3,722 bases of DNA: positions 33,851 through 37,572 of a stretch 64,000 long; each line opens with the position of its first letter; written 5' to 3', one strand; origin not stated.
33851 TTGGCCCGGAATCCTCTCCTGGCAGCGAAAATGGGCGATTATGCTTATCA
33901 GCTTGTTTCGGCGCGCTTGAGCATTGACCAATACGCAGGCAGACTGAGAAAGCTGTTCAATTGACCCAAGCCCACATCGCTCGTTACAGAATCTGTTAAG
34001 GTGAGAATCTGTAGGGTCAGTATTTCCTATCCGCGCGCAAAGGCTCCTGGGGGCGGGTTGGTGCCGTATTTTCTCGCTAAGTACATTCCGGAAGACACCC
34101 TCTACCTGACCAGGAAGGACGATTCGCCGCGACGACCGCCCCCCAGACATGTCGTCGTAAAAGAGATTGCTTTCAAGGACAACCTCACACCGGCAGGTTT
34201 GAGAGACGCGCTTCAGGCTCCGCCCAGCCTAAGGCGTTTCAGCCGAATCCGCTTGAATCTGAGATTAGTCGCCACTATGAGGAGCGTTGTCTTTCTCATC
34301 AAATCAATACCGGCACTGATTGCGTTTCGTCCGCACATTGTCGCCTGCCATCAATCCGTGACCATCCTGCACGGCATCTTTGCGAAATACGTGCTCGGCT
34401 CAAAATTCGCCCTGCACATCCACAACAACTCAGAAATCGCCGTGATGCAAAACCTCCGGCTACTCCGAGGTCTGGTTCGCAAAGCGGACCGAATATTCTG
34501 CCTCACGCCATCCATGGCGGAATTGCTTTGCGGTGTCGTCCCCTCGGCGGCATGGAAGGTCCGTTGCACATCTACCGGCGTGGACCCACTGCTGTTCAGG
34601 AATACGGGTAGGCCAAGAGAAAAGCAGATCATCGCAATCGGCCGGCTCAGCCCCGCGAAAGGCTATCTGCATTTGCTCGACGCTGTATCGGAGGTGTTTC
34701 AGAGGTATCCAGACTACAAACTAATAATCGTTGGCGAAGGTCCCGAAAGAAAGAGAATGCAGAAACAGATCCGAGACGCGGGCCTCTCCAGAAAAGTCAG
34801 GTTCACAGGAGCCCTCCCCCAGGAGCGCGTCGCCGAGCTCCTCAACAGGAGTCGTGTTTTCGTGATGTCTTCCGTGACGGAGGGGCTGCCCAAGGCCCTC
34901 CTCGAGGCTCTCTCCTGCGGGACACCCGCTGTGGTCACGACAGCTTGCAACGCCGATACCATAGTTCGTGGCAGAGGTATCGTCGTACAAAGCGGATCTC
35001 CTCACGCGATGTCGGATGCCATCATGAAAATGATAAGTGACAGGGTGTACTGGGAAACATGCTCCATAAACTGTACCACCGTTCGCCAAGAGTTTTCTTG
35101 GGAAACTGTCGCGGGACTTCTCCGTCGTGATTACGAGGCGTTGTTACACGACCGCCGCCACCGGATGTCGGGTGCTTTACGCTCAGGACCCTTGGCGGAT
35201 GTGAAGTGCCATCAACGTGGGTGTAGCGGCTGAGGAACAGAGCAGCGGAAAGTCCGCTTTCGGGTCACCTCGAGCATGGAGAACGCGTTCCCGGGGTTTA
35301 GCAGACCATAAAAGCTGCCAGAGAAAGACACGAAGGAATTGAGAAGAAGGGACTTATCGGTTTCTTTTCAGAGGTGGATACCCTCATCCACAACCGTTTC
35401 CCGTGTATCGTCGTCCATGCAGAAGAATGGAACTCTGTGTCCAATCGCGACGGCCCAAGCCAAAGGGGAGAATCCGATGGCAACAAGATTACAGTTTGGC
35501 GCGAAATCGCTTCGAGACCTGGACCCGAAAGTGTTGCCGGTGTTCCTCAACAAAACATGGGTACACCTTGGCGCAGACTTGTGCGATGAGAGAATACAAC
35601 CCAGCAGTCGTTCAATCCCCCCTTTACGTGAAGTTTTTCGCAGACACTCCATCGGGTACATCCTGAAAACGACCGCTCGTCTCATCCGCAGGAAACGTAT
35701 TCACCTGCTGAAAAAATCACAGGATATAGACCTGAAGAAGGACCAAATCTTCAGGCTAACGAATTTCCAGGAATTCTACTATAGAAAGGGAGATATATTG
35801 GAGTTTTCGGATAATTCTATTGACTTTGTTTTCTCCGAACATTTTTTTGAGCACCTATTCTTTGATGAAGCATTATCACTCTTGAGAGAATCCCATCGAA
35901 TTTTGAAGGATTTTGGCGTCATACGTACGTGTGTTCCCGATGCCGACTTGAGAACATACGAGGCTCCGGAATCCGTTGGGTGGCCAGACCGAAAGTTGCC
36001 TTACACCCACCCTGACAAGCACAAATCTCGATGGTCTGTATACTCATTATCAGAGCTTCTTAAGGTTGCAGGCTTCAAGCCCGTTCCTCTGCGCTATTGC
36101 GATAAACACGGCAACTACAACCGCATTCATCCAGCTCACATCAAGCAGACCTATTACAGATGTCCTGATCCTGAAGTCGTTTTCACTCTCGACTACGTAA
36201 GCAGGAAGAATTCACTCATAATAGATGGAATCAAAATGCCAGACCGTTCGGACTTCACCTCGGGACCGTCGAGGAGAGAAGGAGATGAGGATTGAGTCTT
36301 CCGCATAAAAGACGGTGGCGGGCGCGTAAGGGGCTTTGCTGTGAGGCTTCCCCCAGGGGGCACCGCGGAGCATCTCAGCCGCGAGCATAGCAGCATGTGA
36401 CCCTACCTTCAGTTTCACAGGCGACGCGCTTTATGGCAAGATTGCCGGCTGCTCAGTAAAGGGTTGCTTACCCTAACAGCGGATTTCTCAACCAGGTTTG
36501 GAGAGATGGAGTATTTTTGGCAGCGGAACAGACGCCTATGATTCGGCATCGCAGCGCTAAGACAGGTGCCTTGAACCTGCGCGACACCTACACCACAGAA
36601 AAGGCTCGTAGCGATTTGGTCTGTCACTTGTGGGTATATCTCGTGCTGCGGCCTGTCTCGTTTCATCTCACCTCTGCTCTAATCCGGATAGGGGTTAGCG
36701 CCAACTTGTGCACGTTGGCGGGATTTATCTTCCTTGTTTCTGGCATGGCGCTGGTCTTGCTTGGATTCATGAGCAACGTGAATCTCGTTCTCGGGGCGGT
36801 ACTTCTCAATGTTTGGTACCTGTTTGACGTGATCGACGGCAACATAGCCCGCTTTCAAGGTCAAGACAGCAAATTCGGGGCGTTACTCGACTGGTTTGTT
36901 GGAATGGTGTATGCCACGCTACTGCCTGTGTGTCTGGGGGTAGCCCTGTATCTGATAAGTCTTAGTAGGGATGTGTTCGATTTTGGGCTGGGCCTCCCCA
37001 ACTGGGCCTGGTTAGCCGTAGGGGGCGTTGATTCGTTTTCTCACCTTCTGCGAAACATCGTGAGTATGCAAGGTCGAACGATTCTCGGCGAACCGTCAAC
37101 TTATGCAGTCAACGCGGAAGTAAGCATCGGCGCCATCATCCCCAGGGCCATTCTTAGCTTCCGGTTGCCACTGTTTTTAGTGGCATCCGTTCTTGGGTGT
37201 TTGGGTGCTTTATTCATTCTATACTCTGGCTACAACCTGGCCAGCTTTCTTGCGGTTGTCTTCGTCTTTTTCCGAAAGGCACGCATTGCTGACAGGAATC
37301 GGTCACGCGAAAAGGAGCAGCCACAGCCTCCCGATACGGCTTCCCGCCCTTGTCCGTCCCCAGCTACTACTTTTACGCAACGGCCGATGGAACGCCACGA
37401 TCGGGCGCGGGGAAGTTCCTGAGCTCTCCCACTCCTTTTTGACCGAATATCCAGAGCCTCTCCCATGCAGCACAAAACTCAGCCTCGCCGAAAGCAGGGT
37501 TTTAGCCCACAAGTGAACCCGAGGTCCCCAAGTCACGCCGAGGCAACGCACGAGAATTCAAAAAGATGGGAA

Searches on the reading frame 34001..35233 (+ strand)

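Call 56: search_protein_families(library=pfam, proteins=[window:34001-35233:+], max_evalue=0.00001)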
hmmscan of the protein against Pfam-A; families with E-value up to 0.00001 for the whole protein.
window:34001-35233:+ (410 aa): 4 families
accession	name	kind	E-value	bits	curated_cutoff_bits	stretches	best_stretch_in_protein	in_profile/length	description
PF00534.26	Glycos_transf_1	-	4.7e-36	124.3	26.4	1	205-348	13-159/172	Glycosyl transferases group 1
PF13692.12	Glyco_trans_1_4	-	3e-32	112.3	27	1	208-347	2-142/142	Glycosyl transferases group 1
PF20706.3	GT4-conflict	-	1.1e-11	44.8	26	1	151-316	136-314/385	Family 4 Glycosyltransferase in conflict systems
PF13439.12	Glyco_transf_4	-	1.8e-07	31.8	28.5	1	94-196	56-168/170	Glycosyltransferase Family 4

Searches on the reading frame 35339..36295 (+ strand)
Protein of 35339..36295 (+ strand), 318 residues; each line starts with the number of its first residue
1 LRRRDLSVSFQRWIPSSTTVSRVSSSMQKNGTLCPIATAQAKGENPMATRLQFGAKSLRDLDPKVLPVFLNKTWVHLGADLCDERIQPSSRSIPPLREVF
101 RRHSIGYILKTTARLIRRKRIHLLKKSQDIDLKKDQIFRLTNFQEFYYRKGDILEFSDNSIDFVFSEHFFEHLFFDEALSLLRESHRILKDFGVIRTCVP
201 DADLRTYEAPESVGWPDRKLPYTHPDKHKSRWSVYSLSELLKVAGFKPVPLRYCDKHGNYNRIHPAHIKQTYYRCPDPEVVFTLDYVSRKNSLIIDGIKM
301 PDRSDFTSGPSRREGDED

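Call 56: search_protein_families(library=pfam, proteins=[window:35339-36295:+], max_evalue=0.00001)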
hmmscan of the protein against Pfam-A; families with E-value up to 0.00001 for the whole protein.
window:35339-36295:+ (318 aa): 1 family
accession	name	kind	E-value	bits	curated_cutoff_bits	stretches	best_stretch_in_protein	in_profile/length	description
PF08241.18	Methyltransf_11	-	2.3e-07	31.8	21.2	1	146-195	44-93/95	Methyltransferase domain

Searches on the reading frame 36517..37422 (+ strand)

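Call 56: search_protein_families(library=pfam, proteins=[window:36517-37422:+], max_evalue=0.00001)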
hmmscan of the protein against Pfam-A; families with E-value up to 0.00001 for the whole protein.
window:36517-37422:+ (301 aa): 1 family
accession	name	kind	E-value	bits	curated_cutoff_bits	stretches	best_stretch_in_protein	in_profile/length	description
PF01066.26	CDP-OH_P_transf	-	4.3e-09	37.4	22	1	61-185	3-109/152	CDP-alcohol phosphatidyltransferase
